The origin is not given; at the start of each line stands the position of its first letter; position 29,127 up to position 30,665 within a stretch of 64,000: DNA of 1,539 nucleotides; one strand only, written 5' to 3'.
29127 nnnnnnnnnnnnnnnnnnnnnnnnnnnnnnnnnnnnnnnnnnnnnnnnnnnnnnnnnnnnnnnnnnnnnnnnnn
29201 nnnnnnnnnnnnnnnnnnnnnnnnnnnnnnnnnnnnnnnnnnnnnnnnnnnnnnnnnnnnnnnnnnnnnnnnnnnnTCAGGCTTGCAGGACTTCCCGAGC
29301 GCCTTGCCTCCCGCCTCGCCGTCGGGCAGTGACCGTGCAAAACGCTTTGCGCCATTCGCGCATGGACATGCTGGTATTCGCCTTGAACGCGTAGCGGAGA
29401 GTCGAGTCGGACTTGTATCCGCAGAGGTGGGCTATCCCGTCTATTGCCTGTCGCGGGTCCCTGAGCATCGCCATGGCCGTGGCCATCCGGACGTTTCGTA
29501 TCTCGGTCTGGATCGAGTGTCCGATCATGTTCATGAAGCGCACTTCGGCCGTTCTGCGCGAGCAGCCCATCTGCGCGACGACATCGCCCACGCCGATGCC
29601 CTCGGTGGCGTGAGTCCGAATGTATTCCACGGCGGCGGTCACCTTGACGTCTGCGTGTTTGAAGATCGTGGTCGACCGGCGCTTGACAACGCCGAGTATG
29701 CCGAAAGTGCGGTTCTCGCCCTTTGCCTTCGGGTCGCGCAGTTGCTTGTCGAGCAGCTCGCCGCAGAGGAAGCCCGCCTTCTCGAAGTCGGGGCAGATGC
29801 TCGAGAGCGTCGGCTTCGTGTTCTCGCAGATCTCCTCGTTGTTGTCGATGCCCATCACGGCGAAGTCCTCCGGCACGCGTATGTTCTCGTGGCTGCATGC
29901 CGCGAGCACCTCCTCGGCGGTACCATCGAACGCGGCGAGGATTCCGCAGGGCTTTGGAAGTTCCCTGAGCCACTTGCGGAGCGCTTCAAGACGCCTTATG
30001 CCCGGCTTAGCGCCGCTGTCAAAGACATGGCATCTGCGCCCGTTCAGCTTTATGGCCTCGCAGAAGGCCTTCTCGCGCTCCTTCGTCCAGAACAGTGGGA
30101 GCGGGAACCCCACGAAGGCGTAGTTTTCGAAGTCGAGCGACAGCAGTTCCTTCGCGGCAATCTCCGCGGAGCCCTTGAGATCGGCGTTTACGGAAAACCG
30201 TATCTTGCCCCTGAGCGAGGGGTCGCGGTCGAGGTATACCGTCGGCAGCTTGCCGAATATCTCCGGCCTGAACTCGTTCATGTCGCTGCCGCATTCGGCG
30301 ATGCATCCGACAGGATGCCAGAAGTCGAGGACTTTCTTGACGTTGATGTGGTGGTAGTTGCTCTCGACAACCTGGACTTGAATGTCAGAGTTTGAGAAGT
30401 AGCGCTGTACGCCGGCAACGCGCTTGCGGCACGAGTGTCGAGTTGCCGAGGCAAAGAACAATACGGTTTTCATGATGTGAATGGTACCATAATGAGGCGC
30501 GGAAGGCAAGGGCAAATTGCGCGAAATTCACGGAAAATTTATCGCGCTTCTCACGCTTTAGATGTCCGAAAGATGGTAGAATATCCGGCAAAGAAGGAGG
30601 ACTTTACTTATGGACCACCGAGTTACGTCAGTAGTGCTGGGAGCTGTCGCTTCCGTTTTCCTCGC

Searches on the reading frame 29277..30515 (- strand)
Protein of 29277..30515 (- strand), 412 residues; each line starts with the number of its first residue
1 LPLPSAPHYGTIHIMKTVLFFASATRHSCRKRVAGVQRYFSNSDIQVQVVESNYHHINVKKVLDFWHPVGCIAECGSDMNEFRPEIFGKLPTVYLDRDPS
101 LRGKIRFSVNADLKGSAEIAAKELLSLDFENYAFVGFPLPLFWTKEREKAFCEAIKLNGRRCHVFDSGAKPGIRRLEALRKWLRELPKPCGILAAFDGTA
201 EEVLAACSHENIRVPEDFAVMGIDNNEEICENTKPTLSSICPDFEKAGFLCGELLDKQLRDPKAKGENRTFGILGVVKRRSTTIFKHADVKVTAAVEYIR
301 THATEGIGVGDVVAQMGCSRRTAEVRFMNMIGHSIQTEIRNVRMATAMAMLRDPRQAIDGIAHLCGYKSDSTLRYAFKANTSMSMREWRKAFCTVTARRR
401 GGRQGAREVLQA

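Call 4: search_protein_families(library=pfam, proteins=[window:29277-30515:-])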
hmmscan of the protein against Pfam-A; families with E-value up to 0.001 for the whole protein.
window:29277-30515:- (412 aa): 4 families
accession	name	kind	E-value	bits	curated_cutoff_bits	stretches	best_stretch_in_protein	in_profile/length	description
PF13377.12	Peripla_BP_3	-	4.7e-26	92.3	26.5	1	122-282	2-167/167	Periplasmic binding protein-like domain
PF12833.13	HTH_18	-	1.4e-13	51.4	33.6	1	314-390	3-79/80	Helix-turn-helix domain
PF00165.29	HTH_AraC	-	7.1e-07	29.7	26.6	1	356-390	9-42/42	Bacterial regulatory helix-turn-helix proteins, AraC family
PF13407.12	Peripla_BP_4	-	0.00033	20.7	35.1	0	91-257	82-252/258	Periplasmic binding protein domain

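Call 9: find_related_loci(query=window:29277-30473:-, collection=genome_contigs, flank=10000)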
Query window:29277-30473:- (398 aa) in genome_contigs; peptide patterns used: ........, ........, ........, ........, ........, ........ (x = any residue, [..] = any of these).
76 stretches matched a pattern; 18 encode a relative of the query (tblastn E <= 1e-3); 18 distinct loci.
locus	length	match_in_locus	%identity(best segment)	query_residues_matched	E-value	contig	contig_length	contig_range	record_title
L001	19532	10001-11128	89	1-376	0e+0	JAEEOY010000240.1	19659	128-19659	MAG: Kiritimatiellae bacterium isolate Tb.RUG.298 NODE_4880680_length_19659_cov_2.284815, whole genome shotgun sequence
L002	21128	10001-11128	88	1-376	0e+0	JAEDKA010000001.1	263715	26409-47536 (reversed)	MAG: Kiritimatiellae bacterium isolate MAG202 NODE_7_length_263715_cov_22.569673, whole genome shotgun sequence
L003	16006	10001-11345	88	1-376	0e+0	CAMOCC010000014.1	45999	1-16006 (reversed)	MAG: uncultured Verrucomicrobia bacterium isolate SRR873601_bin.89_metaWRAP_v1.3_MAG genome assembly, contig: NODE_1590_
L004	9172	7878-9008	44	1-376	2e-101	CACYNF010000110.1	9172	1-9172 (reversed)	uncultured bacterium isolate RUG12088 genome assembly, contig: RUG12088_asm_110, whole genome shotgun sequence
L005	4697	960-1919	34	53-378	7e-56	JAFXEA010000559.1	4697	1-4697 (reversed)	MAG: Kiritimatiellae bacterium isolate RGIG6330 Sheep_Rectum-3__c1160505, whole genome shotgun sequence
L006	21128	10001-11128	32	4-376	5e-51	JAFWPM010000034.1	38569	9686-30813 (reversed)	MAG: Kiritimatiellae bacterium isolate RGIG5952 Sheep_Omasum-1__c106407, whole genome shotgun sequence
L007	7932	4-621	43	172-377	1e-50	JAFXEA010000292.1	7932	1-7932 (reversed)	MAG: Kiritimatiellae bacterium isolate RGIG6330 Sheep_Rectum-3__c595141, whole genome shotgun sequence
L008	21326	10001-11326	29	4-376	5e-44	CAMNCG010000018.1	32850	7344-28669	MAG: uncultured Verrucomicrobia bacterium isolate SRR873598_bin.104_metaWRAP_v1.3_MAG genome assembly, contig: NODE.2078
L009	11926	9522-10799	30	4-376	5e-44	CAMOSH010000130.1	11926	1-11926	MAG: uncultured Verrucomicrobia bacterium isolate SRR873605_bin.155_metaWRAP_v1.3_MAG genome assembly, contig: NODE_1284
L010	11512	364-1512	31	20-371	4e-43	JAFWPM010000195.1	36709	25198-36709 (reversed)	MAG: Kiritimatiellae bacterium isolate RGIG5952 Sheep_Omasum-1__c680689, whole genome shotgun sequence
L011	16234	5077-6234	30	4-385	2e-38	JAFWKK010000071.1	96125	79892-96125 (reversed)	MAG: Kiritimatiellae bacterium isolate RGIG5820 Sheep_Ileum.Co__c655842, whole genome shotgun sequence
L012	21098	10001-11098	30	16-377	7e-38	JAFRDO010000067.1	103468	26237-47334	MAG: Kiritimatiellae bacterium isolate RGIG2398 Goat_Ileum-4__c253473, whole genome shotgun sequence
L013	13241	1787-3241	31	4-376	5e-26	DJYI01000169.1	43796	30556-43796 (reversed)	MAG TPA_asm: Verrucomicrobia bacterium UBA6982 UBA6982_contig_30383, whole genome shotgun sequence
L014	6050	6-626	35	167-377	3e-25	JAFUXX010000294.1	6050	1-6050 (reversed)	MAG: Kiritimatiellae bacterium isolate RGIG4926 Roe_deer_Rumen-3__c187993, whole genome shotgun sequence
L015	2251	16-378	45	256-376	3e-22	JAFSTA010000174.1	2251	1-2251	MAG: Kiritimatiellae bacterium isolate RGIG3447 Goat_Rumen.Co__c1774081, whole genome shotgun sequence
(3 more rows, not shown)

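Call 30: search_protein_families(library=pfam, proteins=[L003:4383-6509:-, L003:2117-4456:-], max_evalue=0.01)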
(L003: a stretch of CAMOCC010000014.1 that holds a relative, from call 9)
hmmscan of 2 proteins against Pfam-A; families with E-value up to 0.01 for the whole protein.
L003:4383-6509:- (708 aa): 2 families
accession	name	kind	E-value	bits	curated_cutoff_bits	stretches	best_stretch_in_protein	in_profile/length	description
PF07971.18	Glyco_hydro_92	-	4.3e-143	478.1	24.6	1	213-706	1-463/464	Glycosyl hydrolase family 92 catalytic domain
PF17678.7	Glyco_hydro_92N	-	7.4e-08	32.9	34.5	1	17-152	1-163/236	Glycosyl hydrolase family 92 N-terminal domain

L003:2117-4456:- (779 aa): 4 families
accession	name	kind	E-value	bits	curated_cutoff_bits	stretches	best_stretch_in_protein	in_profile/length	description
PF01055.32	Glyco_hydro_31_2nd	-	2e-77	261.2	23.5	1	262-580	2-327/328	Glycosyl hydrolases family 31 TIM-barrel domain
PF21365.3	Glyco_hydro_31_3rd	-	2.4e-25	89.2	24.4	1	591-676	3-87/87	Glycosyl hydrolase family 31 C-terminal domain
PF17137.9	DUF5110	-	1.2e-23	83.3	27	1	693-759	2-69/71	Domain of unknown function (DUF5110)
PF13802.12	Gal_mutarotas_2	-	2.5e-11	44.6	27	1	61-220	2-183/184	Glycosyl hydrolase 31 N-terminal galactose mutarotase-like domain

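Call 35: find_homologous_proteins(query=window:29277-30473:-, max_evalue=1e-40)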
Query window:29277-30473:- (398 aa): 424 proteins with E <= 1e-40 among 4670 candidates; the best 120 are listed.
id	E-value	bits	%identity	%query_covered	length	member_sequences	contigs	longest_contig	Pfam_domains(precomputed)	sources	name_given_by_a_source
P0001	1.1e-268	908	99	100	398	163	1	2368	PF12833.14,PF13377.13,PF00165.30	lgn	-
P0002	2.3e-236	802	91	94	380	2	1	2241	PF12833.14,PF13377.13,PF00165.30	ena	-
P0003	3.0e-229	779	89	94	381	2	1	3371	PF12833.14,PF13377.13,PF13407.13,PF00165.30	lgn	-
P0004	4.1e-228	775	88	94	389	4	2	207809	PF12833.14,PF13377.13,PF00165.30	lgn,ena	-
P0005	4.5e-228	775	89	94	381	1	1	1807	PF12833.14,PF13377.13,PF13407.13,PF00165.30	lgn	-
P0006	9.6e-228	774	88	94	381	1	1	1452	PF12833.14,PF13377.13,PF13407.13,PF00165.30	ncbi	-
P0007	9.7e-228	774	88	94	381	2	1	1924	PF12833.14,PF13377.13,PF13407.13,PF00165.30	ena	-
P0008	9.9e-228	774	88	94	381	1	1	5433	PF12833.14,PF13377.13,PF13407.13,PF00165.30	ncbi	-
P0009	2.6e-227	772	88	94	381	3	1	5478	PF12833.14,PF13377.13,PF00165.30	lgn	-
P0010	3.4e-227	772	88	94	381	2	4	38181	PF12833.14,PF13377.13,PF13407.13,PF00165.30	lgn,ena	-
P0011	5.1e-227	771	89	94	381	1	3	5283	PF12833.14,PF13377.13,PF13407.13,PF00165.30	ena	-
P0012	9.1e-227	771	88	94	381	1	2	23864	PF12833.14,PF13377.13,PF13407.13,PF00165.30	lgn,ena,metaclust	metaclust:\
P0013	1.3e-226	770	88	94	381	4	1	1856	PF12833.14,PF13377.13,PF00165.30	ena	-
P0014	1.3e-226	770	88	94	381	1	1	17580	PF12833.14,PF13377.13,PF13407.13,PF00165.30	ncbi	-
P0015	4.6e-226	768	88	94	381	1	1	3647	PF12833.14,PF13377.13,PF13407.13,PF00165.30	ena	-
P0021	3.2e-212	723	81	94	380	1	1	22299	PF12833.14,PF13377.13,PF00165.30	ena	-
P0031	3.4e-201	686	77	94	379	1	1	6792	PF12833.14,PF13377.13,PF00165.30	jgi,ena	-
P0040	8.6e-168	576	66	94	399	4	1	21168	PF12833.14,PF13377.13,PF13407.13,PF00165.30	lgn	-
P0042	4.2e-167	574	66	94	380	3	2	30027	PF12833.14,PF13377.13,PF00165.30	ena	-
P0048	1.4e-154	533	63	94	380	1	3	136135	PF12833.14,PF13377.13,PF00165.30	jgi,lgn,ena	-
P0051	5.6e-150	518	60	97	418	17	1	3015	PF12833.14,PF13377.13,PF00165.30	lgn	-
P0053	4.9e-132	459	55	94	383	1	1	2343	PF12833.14,PF13377.13,PF00165.30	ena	-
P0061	9.5e-112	392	47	94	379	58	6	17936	PF12833.14,PF13377.13,PF13407.13,PF00165.30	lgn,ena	-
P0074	2.4e-99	351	45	95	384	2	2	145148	PF12833.14,PF13377.13,PF13407.13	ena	-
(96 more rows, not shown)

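Call 36: find_encoding_contigs(protein=P0021, flank=10000, max_places=1)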
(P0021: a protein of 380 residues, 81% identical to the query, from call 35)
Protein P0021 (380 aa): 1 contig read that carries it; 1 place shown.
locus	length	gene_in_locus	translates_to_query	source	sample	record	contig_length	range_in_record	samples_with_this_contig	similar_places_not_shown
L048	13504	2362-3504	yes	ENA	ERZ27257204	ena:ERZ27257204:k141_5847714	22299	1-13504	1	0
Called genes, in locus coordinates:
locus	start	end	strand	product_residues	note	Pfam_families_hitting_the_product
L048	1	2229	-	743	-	?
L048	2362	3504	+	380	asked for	PF13377:Peripla_BP_3, PF12833:HTH_18, PF00165:HTH_AraC (weak)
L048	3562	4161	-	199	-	PF05728:UPF0227, PF12697:Abhydrolase_6 (weak)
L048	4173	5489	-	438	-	PF08245:Mur_ligase_M, PF02875:Mur_ligase_C, PF27239:FOL3_C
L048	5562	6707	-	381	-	PF01266:DAO (weak), PF01593:Amino_oxidase (weak), PF13450:NAD_binding_8, PF03275:GLF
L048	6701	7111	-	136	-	-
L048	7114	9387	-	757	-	PF07959:Fucose_pyrophosphorylase, PF00288:GHMP_kinases_N, PF08544:GHMP_kinases_C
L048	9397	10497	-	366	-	PF00294:PfkB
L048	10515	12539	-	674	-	PF02771:Acyl-CoA_dh_N, PF00441:Acyl-CoA_dh_1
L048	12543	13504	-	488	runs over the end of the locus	PF05496:RuvB_N (faint), PF13177:DNA_pol3_delta2, PF00004:AAA (weak), PF22608:DNAX_ATPase_lid, PF12169:DNA_pol3_gamma3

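Call 37: find_encoding_contigs(protein=P0040, flank=10000, max_places=1)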
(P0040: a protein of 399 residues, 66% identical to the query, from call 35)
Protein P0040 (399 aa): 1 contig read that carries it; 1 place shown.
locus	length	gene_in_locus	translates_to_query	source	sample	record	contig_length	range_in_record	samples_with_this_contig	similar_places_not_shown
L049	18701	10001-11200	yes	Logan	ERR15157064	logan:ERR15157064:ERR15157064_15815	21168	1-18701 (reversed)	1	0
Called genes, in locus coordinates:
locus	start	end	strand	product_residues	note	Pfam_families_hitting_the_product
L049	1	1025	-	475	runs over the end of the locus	PF00144:Beta-lactamase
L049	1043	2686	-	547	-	PF03629:SASA (faint)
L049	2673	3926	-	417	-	PF00295:Glyco_hydro_28 (weak)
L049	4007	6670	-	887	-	PF12708:Pect-lyase_RHGA_epim (weak)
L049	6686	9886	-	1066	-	PF02837:Glyco_hydro_2_N, PF00703:Glyco_hydro_2, PF02836:Glyco_hydro_2_C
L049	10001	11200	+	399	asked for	PF13407:Peripla_BP_4 (faint), PF13377:Peripla_BP_3, PF12833:HTH_18, PF00165:HTH_AraC (weak)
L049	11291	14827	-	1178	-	PF00703:Glyco_hydro_2, PF07691:PA14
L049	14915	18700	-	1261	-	?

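Call 38: find_encoding_contigs(protein=P0048, flank=10000, max_places=1)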
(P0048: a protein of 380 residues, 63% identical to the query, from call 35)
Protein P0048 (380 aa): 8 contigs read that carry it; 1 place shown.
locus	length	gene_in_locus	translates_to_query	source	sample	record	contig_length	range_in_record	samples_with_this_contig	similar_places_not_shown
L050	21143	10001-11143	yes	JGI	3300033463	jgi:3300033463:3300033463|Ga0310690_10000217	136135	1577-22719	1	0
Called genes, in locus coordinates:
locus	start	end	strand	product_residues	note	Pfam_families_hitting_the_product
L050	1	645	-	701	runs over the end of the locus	-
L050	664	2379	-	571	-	-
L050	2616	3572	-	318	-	-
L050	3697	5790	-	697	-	PF01869:BcrAD_BadFG, PF06050:HGD-D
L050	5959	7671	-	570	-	PF01055:Glyco_hydro_31_2nd (weak), PF02065:Melibiase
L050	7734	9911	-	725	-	PF17678:Glyco_hydro_92N (weak), PF07971:Glyco_hydro_92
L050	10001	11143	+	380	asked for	PF13377:Peripla_BP_3, PF00165:HTH_AraC (faint), PF12833:HTH_18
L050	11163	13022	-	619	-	PF07940:Hepar_II_III_C (weak)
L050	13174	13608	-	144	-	-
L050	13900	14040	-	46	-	-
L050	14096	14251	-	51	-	-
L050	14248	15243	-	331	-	PF01797:Y1_Tnp (weak)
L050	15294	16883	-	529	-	PF01420:Methylase_S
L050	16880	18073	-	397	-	PF02661:Fic, PF21247:Fic-like_C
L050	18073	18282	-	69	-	-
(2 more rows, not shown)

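Call 39: find_encoding_contigs(protein=P0061, flank=10000, max_places=1)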
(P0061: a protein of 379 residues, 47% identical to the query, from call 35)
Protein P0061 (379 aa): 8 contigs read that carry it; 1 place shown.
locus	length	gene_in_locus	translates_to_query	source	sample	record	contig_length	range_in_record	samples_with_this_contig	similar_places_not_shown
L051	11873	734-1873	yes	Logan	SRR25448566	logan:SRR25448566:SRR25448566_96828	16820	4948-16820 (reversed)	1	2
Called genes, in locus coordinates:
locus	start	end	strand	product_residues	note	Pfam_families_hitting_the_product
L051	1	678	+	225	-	?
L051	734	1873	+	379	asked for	PF13407:Peripla_BP_4 (faint), PF13377:Peripla_BP_3, PF12833:HTH_18, PF00165:HTH_AraC (weak)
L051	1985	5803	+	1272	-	-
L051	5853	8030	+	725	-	PF17678:Glyco_hydro_92N, PF07971:Glyco_hydro_92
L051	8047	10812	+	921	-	PF12708:Pect-lyase_RHGA_epim (weak)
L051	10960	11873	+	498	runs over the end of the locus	PF00150:Cellulase (weak)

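Call 41: find_encoding_contigs(protein=P0031, flank=10000, max_places=1)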
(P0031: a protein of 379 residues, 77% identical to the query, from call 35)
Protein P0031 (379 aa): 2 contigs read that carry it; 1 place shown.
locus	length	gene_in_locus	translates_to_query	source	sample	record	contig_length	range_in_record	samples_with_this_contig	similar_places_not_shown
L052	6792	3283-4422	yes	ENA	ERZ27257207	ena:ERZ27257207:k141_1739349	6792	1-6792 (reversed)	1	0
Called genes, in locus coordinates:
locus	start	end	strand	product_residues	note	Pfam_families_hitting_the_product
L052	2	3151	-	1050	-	?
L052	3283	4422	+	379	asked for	PF13377:Peripla_BP_3, PF12833:HTH_18, PF00165:HTH_AraC (weak)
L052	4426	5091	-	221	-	PF02390:Methyltransf_4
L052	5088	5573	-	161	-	PF04608:PgpA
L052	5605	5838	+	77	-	-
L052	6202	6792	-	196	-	?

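Call 42: find_encoding_contigs(protein=P0042, flank=10000, max_places=1)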
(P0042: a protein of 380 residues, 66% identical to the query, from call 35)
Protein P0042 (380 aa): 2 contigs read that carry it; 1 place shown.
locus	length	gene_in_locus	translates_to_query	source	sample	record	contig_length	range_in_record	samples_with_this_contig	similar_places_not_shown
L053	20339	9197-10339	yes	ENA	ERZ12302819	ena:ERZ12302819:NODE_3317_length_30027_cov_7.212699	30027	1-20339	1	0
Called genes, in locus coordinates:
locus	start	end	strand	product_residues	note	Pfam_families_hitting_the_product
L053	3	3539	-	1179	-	?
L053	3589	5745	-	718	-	PF17678:Glyco_hydro_92N (weak), PF07971:Glyco_hydro_92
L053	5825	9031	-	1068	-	PF02837:Glyco_hydro_2_N (weak), PF00703:Glyco_hydro_2 (faint), PF02836:Glyco_hydro_2_C (weak)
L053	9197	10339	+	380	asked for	PF13377:Peripla_BP_3, PF12833:HTH_18, PF00165:HTH_AraC (weak)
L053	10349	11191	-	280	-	PF00528:BPD_transp_1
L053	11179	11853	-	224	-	PF02224:Cytidylate_kin, PF13238:AAA_18 (weak)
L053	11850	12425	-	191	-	PF08207:EFP_N, PF01132:EFP, PF09285:Elong-fact-P_C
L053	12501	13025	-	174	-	-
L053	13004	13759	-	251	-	PF03309:Pan_kinase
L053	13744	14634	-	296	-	PF02749:QRPTase_N, PF01729:QRPTase_C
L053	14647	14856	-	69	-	-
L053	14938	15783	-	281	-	PF06707:DUF1194 (faint), PF00092:VWA, PF13519:VWA_2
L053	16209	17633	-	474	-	PF00149:Metallophos, PF12850:Metallophos_2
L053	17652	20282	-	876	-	-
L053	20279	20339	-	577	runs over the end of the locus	-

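Call 43: find_encoding_contigs(protein=P0051, flank=10000, max_places=1)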
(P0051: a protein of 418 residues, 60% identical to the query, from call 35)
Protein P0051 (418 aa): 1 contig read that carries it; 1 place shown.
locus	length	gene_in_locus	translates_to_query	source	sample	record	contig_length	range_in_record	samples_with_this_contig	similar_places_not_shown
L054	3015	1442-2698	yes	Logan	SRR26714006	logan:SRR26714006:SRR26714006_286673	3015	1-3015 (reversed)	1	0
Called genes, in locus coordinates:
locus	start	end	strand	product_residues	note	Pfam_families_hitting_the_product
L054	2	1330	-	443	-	?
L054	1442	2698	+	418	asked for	PF13377:Peripla_BP_3, PF12833:HTH_18, PF00165:HTH_AraC (weak)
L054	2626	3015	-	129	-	?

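Call 44: find_encoding_contigs(protein=P0053, flank=10000, max_places=1)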
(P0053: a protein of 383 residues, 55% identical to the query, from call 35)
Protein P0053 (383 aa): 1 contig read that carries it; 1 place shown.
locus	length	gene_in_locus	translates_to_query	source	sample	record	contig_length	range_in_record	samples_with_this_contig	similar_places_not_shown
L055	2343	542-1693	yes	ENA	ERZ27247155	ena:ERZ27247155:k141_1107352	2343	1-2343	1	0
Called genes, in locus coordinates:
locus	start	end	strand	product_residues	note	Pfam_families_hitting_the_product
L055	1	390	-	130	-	?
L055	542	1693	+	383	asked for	PF13377:Peripla_BP_3, PF12833:HTH_18, PF00165:HTH_AraC (weak)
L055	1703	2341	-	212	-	?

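Call 45: find_encoding_contigs(protein=P0074, flank=10000, max_places=1)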
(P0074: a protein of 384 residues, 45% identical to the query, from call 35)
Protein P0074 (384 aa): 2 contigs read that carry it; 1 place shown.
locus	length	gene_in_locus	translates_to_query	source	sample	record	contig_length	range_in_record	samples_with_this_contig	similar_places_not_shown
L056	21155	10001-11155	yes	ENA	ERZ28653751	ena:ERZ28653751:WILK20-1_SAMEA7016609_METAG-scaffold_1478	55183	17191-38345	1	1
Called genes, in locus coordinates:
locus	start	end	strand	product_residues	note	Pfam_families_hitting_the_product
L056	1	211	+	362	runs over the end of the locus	PF00392:GntR, PF13377:Peripla_BP_3 (weak)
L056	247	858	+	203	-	PF01048:PNP_UDP_1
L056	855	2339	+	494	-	PF01522:Polysacc_deac_1, PF10096:DUF2334 (faint), PF01522:Polysacc_deac_1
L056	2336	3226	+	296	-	-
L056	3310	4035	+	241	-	PF00696:AA_kinase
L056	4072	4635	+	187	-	PF01765:RRF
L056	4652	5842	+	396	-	-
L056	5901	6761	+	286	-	PF12730:ABC2_membrane_4, PF12679:ABC2_membrane_2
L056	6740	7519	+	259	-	PF00005:ABC_tran, PF13304:AAA_21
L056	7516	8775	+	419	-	-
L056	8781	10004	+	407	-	PF07690:MFS_1 (weak)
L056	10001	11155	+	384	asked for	PF13407:Peripla_BP_4 (faint), PF13377:Peripla_BP_3, PF12833:HTH_18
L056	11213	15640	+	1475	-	PF00561:Abhydrolase_1 (faint), PF13088:BNR_2, PF24316:Tli3 (faint), PF02012:BNR (faint), PF12715:Abhydrolase_7, PF00326:Peptidase_S9 (faint)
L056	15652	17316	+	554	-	PF02012:BNR (faint), PF13088:BNR_2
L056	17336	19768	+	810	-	PF24316:Tli3 (faint), PF02012:BNR (faint), PF13088:BNR_2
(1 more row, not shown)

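Call 50: search_protein_families(library=ncbifam, proteins=[window:29277-30473:-], max_evalue=0.01)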
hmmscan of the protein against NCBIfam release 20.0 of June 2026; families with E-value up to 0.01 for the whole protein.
window:29277-30473:- (398 aa): 29 families (the best 25 are shown)
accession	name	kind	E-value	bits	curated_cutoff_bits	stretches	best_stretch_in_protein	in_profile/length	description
NF006902.0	PRK09393.1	equivalog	4.3e-13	49.1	425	1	273-380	217-324/327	transcriptional regulator FtrA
NF007075.0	PRK09526.1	subfamily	1.2e-08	34.2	340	1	76-277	145-340/358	LacI family DNA-binding transcriptional regulator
NF047455.1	TF_Staph_AryK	equivalog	4.1e-08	31.9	850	1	267-379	148-260/759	transcriptional regulator AryK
NF047341.1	lactose_RbsR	equivalog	5.8e-08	32.4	382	1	76-269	142-329/331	ribose utilization transcriptional repressor RbsR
NF049968.1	QhpR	equivalog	6e-08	32.2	250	1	289-375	199-284/284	AraC-like transcriptional regulator QhpR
NF010028.0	PRK13503.1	equivalog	5.1e-07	29.4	288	1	251-377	145-272/278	HTH-type transcriptional activator RhaS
NF007693.0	PRK10371.1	equivalog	1.3e-06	27.9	253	1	266-377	188-299/309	transcriptional regulator MelR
NF010025.2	PRK13500.1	equivalog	1.5e-06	28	525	1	298-377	198-277/282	HTH-type transcriptional activator RhaR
NF047788.1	TransRegPocR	equivalog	2e-06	27.3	500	1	268-377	181-290/296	transcriptional regulator PocR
TIGR01481.1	ccpA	equivalog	4.4e-06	26.3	442.35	1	94-253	156-315/330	catabolite control protein A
NF052440.1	TransRegGNTRPSEAE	equivalog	5.2e-06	25.7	400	1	20-258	83-324/333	HTH-type transcriptional regulator GntR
NF007860.0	PRK10572.1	equivalog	5.5e-06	25.4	208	1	263-378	170-285/292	arabinose operon transcriptional regulator AraC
NF010026.0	PRK13501.1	equivalog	6e-06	25.6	363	1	297-380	197-280/290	HTH-type transcriptional activator RhaR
NF047913.1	TransRegIdnR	equivalog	8.2e-06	25.3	500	1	133-252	197-316/331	DNA-binding transcriptional regulator IdnR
NF007743.0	PRK10423.1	equivalog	1.3e-05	24.5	531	1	74-252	138-315/330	ribose operon transcriptional repressor RbsR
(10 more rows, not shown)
